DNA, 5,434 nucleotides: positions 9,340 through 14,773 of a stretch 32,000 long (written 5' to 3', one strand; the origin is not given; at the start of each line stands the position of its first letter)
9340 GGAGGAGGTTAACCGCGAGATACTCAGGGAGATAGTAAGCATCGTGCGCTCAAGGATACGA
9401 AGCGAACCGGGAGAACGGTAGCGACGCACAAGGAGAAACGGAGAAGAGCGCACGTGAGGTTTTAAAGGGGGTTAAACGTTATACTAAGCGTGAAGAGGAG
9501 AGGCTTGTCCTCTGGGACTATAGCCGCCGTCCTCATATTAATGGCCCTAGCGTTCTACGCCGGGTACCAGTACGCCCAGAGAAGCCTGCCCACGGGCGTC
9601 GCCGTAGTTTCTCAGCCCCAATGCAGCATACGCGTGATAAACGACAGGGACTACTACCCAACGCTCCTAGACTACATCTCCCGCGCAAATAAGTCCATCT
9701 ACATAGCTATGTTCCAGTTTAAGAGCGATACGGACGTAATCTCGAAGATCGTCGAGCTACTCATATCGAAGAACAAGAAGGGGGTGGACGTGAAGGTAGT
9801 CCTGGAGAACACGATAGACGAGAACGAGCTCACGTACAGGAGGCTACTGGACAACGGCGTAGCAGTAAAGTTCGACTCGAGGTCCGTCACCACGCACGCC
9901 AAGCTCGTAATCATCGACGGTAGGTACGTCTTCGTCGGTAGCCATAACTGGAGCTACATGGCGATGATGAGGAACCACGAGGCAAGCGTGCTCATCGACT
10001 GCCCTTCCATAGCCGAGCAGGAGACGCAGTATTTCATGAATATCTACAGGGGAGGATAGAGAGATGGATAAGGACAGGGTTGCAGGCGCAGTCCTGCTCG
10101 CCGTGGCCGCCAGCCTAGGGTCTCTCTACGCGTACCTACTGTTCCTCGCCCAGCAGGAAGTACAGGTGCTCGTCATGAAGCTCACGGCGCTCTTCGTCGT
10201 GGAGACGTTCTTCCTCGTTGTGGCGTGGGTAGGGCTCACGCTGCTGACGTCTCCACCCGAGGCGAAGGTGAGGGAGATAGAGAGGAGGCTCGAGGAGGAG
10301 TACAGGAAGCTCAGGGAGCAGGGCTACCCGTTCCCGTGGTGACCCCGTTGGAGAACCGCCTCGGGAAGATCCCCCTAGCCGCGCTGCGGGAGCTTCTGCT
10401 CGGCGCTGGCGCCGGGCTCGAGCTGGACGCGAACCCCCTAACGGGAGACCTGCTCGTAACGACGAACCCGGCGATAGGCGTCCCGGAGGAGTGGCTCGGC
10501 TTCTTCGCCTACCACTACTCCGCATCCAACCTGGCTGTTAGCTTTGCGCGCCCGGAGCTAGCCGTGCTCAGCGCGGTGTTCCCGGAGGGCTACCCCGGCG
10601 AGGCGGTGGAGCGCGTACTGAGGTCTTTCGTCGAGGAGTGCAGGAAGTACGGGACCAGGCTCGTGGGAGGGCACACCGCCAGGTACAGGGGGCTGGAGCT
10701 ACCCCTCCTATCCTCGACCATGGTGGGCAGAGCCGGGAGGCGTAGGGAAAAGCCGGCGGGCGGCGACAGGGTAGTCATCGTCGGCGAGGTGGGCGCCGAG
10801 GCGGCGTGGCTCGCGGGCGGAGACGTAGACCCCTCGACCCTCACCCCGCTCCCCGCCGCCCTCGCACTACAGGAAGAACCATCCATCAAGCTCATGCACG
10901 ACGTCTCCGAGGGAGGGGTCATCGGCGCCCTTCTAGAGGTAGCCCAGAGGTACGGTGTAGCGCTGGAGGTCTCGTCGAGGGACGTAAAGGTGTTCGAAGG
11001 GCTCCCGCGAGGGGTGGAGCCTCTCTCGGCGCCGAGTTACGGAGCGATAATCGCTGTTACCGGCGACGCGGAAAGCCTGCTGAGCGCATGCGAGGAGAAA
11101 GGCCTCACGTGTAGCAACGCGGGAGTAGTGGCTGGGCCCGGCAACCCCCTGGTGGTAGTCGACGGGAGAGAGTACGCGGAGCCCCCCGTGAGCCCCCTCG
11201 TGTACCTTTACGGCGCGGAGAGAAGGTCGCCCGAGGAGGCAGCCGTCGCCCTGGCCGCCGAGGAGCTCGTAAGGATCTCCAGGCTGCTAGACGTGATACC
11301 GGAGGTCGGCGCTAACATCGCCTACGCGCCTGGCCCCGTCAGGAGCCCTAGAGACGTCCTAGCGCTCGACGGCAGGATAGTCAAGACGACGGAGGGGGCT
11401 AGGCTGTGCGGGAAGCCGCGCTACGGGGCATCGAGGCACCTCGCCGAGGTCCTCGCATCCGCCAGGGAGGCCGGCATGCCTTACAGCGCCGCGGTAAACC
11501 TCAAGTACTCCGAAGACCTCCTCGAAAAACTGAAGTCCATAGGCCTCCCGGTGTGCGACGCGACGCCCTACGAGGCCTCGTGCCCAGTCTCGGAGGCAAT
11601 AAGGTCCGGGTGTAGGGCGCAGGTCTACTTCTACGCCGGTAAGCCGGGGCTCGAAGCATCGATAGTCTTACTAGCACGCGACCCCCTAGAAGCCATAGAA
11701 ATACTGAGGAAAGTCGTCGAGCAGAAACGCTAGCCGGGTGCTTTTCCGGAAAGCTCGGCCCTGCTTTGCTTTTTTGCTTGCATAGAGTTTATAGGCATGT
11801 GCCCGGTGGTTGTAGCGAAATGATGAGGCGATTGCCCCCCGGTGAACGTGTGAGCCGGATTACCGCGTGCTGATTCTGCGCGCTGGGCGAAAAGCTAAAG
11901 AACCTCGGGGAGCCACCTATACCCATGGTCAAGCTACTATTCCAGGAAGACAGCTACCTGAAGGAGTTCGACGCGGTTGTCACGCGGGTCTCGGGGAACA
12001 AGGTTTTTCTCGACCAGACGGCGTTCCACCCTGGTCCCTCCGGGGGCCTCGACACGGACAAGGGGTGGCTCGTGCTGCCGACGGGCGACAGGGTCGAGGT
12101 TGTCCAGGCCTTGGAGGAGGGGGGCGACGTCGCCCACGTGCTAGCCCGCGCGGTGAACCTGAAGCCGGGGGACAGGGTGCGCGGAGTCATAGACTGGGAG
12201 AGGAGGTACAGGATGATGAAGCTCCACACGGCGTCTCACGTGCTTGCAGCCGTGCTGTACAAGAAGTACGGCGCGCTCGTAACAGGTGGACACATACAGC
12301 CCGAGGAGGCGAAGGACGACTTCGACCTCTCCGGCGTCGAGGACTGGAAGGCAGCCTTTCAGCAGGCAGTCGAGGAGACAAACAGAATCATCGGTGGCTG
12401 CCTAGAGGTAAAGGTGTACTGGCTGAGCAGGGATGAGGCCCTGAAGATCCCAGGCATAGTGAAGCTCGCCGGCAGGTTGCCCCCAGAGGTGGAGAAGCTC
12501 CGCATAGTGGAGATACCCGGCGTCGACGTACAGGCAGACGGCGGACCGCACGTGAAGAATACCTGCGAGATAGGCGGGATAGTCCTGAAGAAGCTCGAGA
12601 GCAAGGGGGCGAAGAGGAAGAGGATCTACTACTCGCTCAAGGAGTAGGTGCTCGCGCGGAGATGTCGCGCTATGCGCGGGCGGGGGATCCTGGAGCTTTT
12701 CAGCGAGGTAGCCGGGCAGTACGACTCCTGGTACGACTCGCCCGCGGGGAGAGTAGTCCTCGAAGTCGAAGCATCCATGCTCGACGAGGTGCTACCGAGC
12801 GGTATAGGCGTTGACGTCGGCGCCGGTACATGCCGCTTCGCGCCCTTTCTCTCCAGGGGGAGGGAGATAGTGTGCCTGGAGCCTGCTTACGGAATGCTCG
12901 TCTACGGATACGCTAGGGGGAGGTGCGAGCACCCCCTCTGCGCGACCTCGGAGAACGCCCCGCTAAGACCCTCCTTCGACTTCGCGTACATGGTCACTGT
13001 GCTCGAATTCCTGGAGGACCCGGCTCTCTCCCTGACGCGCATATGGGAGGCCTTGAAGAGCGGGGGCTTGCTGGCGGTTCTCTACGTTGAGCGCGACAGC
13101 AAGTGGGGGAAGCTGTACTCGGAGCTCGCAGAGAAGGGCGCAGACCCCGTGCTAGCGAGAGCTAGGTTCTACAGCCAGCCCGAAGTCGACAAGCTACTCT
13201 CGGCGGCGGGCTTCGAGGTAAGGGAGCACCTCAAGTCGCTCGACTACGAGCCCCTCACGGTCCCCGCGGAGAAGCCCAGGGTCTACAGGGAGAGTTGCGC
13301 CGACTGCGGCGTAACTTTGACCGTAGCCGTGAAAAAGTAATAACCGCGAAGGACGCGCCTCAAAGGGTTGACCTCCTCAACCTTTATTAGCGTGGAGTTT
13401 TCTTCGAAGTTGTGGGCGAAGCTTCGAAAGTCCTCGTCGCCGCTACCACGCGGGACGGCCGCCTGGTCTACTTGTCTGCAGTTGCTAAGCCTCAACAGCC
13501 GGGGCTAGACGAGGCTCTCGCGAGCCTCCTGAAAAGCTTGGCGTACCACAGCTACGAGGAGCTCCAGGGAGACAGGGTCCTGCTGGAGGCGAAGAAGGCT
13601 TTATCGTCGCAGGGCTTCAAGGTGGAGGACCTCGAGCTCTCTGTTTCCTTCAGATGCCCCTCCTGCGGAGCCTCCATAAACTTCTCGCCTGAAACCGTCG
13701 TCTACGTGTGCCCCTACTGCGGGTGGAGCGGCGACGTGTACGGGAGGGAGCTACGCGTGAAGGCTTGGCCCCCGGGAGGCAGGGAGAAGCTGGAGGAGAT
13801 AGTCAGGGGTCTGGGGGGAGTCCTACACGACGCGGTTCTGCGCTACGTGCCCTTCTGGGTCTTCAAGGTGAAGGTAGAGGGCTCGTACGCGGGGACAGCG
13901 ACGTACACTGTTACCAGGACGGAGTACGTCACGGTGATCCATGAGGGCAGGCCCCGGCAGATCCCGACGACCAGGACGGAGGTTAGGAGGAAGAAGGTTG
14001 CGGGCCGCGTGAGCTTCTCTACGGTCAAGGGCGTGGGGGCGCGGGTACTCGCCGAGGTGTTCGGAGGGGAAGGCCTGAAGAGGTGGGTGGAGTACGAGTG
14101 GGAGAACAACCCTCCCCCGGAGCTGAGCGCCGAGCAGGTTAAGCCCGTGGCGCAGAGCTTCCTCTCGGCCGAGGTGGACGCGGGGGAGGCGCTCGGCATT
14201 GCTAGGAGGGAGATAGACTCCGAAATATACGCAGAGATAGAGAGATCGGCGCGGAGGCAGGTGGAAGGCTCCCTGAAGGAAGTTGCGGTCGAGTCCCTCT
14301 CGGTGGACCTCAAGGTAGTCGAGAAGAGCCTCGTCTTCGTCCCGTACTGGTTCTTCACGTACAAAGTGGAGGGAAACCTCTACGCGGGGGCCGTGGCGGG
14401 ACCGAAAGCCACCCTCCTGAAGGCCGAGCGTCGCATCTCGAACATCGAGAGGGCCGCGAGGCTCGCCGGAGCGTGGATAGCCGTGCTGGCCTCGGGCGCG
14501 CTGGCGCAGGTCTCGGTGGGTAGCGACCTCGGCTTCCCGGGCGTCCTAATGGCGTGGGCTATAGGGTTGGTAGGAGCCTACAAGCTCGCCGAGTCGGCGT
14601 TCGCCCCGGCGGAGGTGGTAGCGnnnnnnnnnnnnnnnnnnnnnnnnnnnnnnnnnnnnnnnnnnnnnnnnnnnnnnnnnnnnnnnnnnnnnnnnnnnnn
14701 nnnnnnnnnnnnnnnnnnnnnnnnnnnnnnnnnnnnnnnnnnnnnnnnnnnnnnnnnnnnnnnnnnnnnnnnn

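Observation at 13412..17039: Four-gene module: two zinc-ribbon/TM paralogs, a helical protein and an SPFH protein with a double zinc ribbon; an archaeal counterpart of the bacterial PspA-YdjGHI membrane-stress cluster without an obvious PspA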

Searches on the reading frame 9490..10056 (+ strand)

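Call 45: search_protein_families(library=pfam, proteins=[window:9490-10056:+], max_evalue=0.0001)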
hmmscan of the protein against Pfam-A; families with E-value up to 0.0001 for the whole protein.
window:9490-10056:+ (189 aa): 3 families
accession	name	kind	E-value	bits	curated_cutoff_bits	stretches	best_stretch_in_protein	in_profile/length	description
PF13091.12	PLDc_2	-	3.4e-24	85.6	27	1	59-184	1-130/132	PLD-like domain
PF00614.28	PLDc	-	4.7e-06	26.8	21.9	1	136-155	6-25/28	Phospholipase D Active site motif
PF17941.7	PP_kinase_C_1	-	1.1e-05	25.5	25.7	1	69-144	38-113/167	Polyphosphate kinase C-terminal domain 1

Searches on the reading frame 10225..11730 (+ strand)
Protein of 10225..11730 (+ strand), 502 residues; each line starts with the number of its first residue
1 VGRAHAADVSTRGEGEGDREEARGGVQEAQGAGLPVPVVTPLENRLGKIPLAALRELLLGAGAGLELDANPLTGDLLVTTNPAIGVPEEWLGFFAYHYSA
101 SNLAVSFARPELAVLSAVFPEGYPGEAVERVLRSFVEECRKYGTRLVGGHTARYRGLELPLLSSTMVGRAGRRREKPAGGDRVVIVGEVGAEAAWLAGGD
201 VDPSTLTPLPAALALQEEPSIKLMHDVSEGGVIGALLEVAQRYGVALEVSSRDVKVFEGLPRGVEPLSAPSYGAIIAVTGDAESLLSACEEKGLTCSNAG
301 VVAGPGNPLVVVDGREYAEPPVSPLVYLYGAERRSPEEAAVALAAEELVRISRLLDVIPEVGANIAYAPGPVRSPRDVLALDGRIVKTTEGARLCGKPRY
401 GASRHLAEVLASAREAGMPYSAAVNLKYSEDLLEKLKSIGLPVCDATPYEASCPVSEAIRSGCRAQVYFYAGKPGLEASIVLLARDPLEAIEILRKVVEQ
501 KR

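Call 45: search_protein_families(library=pfam, proteins=[window:10225-11730:+], max_evalue=0.0001)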
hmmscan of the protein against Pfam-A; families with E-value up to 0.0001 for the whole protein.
window:10225-11730:+ (502 aa): 3 families
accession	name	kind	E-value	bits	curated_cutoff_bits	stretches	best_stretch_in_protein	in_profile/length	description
PF10120.14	ThiN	-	5.3e-38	130.7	25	1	342-495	3-164/165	Thiamine-phosphate synthase ThiN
PF02769.27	AIRS_C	-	2.7e-12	47.5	23.1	1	207-306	46-149/156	AIR synthase related protein, C-terminal domain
PF00586.29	AIRS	-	5.7e-12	46.5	24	1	82-169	26-111/112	AIR synthase related protein, N-terminal domain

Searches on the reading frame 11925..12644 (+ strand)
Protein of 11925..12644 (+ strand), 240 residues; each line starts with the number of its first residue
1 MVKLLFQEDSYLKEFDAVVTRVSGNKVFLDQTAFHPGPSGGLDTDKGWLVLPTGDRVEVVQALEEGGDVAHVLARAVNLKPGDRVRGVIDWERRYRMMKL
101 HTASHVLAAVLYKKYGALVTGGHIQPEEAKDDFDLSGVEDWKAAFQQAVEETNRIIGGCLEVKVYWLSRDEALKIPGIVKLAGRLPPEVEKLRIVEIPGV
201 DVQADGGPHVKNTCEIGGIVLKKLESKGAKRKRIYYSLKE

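Call 45: search_protein_families(library=pfam, proteins=[window:11925-12644:+], max_evalue=0.0001)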
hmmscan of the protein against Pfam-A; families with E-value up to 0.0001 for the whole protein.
window:11925-12644:+ (240 aa): 2 families
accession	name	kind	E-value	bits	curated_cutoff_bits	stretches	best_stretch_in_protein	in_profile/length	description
PF07973.19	tRNA_SAD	-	4.2e-12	46.3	24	1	192-235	1-44/44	Threonyl and Alanyl tRNA synthetase second additional domain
PF01411.24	tRNA-synt_2c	-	2e-07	30.4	30.3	1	13-93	473-552/552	tRNA synthetases class II (A)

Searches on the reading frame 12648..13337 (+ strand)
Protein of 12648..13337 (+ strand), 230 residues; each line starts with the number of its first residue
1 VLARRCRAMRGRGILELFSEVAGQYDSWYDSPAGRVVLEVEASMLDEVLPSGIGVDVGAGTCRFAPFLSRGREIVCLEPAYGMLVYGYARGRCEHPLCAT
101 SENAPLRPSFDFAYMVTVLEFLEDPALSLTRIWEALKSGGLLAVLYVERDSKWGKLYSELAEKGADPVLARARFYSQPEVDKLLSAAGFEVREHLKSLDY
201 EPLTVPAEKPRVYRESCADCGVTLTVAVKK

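Call 45: search_protein_families(library=pfam, proteins=[window:12648-13337:+], max_evalue=0.0001)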
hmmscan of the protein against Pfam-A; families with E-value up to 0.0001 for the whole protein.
window:12648-13337:+ (230 aa): 4 families
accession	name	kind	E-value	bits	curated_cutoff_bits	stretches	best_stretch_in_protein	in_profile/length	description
PF08241.18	Methyltransf_11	-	3.2e-11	44.2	21.2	1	55-143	1-94/95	Methyltransferase domain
PF13489.12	Methyltransf_23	-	4.5e-09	36.7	27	1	51-193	23-163/164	Methyltransferase domain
PF08242.18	Methyltransf_12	-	7.4e-07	30.3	30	1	55-142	1-98/98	Methyltransferase domain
PF13649.12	Methyltransf_25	-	1.7e-05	25.8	27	1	55-140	2-97/97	Methyltransferase domain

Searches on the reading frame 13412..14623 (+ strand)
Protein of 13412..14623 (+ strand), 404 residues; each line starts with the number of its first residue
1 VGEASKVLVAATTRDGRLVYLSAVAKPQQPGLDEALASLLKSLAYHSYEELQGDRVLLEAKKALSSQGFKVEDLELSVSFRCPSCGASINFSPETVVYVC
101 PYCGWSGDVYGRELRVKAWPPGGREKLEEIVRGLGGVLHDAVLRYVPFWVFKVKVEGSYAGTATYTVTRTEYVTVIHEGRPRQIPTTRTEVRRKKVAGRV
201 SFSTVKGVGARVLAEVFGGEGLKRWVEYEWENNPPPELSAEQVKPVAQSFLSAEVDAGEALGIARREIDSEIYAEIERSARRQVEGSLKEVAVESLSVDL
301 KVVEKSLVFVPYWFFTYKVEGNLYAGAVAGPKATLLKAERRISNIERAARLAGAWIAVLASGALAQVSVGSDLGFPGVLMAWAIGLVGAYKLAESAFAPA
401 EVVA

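Call 3: search_protein_families(library=pfam, proteins=[window:13412-14623:+], max_evalue=1)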
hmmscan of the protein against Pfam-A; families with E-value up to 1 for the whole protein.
window:13412-14623:+ (404 aa): 17 families
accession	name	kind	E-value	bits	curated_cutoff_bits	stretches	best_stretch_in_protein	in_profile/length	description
PF01155.25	HypA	-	0.0041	17.6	28.9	1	67-117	58-108/112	Hydrogenase/urease nickel incorporation, metallochaperone, hypA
PF07754.17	HVO_2753_ZBP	-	0.0066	16.7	33.2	1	82-104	1-23/46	Small zinc finger protein HVO_2753-like, Zn-binding pocket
PF08271.17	Zn_Ribbon_TF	-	0.025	14.6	29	1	80-104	1-26/43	TFIIB zinc-binding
PF10058.14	Zn_ribbon_10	-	0.026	14.7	24.2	0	72-87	38-52/54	ER junction formation factor lunapark, zinc ribbon finger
PF13824.12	zf-Mss51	-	0.039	14.6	27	0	74-94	9-29/55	Zinc-finger of mitochondrial splicing suppressor 51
PF23547.1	Zn_ribbon_FGT1_1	-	0.049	13.7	27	1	78-104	1-27/35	FORGETTER1 first zinc ribbon domain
PF08274.17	Zn_Ribbon_YjdM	-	0.05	14.1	30.8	1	81-104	4-26/30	PhnA Zinc-Ribbon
PF14206.11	Cys_rich_CPCC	-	0.057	13.7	24.5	1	81-111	2-32/75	Cysteine-rich CPCC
PF07295.17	DUF1451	-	0.069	13.8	26.1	1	66-104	100-138/146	Zinc-ribbon containing domain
PF24441.1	DUF7560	-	0.077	13.2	27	0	78-89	4-15/44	Family of unknown function (DUF7560)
PF23548.1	Zn_ribbon_FGT1_2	-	0.085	12.9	27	1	80-104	3-27/35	FORGETTER1 second zinc ribbon domain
PF07282.18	Cas12f1-like_TNB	-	0.11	13.1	26.3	1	79-108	28-51/60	Cas12f1-like, TNB domain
PF17283.8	Zn_ribbon_SprT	-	0.12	12.9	28.1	1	81-104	6-31/38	SprT-like zinc ribbon domain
PF12773.13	DZR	-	0.23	12.1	27.3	1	81-104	14-31/45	Double zinc ribbon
PF24460.1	DUF7575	-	0.23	11.3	28.5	0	81-88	5-12/28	Domain of unknown function (DUF7575)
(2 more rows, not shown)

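Call 4: search_protein_families(library=ncbifam, proteins=[window:13412-14623:+], max_evalue=1)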
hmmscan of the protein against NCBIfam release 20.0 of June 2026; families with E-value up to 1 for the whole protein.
window:13412-14623:+ (404 aa): 4 families
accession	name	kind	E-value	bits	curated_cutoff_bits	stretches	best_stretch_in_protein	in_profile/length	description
NF011481.0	PRK14890.1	equivalog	5.7e-06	26.3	61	1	63-107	11-60/61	putative Zn-ribbon RNA-binding protein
NF041909.1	HVO_2753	equivalog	0.014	15.3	80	1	77-107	24-58/59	HVO_2753 family zinc finger protein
NF001607.0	PRK00398.1-4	equivalog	0.016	14.9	89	1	73-94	22-43/53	DNA-directed RNA polymerase subunit P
NF001604.0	PRK00398.1-1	equivalog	0.2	11.3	103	0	69-91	13-35/48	DNA-directed RNA polymerase subunit P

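Call 7: search_protein_families(library=padloc, proteins=[window:13412-14623:+], max_evalue=0.1)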
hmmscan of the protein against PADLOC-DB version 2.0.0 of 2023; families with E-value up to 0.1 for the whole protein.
window:13412-14623:+ (404 aa): 1 family
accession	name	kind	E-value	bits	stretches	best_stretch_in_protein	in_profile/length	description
PDLC01691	Cas12f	-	0.013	13.5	1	77-108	286-316/332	CAS-V-F; effector__SPE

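Call 8: search_protein_families(library=phrogs, proteins=[window:13412-14623:+], max_evalue=0.1)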
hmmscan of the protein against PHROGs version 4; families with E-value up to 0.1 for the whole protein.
window:13412-14623:+ (404 aa): 3 families
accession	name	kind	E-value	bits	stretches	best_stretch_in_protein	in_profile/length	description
phrog_9188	-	unknown function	0.0028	18.8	1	75-107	34-64/70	-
phrog_4875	-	unknown function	0.0043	18.2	1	78-104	11-37/77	-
phrog_6422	-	moron, auxiliary metabolic gene and host takeover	0.04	15.3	1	79-129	7-59/120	Lar-like restriction alleviation protein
